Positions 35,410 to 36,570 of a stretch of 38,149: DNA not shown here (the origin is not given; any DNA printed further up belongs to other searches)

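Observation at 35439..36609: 79-nt structured leader kept at ~92% identity upstream of two paralogs whose proteins have diverged far more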

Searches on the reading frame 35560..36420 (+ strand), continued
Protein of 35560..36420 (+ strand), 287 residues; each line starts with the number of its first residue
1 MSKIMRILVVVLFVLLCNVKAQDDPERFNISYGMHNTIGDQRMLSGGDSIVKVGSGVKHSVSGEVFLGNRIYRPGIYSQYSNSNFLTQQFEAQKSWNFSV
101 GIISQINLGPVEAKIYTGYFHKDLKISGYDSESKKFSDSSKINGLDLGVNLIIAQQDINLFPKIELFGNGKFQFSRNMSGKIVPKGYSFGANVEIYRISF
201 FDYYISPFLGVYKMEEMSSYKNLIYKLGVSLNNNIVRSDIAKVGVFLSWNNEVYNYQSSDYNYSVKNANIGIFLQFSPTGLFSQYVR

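Call 78: find_encoding_contigs(protein=P0016, flank=3000, max_places=4)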
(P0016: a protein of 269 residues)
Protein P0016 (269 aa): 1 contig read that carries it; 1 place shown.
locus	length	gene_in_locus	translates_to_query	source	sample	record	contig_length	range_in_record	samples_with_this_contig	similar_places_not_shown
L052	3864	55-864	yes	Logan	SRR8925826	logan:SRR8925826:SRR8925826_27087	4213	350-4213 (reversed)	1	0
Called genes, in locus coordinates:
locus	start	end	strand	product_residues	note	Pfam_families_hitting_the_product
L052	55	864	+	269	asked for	-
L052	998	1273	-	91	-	PF01016:Ribosomal_L27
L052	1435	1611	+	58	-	PF12797:Fer4_2 (weak), PF12837:Fer4_6 (weak), PF12838:Fer4_7 (faint), PF25160:LdpA_Fe-S-bd (faint), PF00037:Fer4, PF13459:Fer4_15, PF14697:Fer4_21 (weak), PF13370:Fer4_13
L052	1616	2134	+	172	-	-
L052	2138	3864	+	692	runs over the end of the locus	?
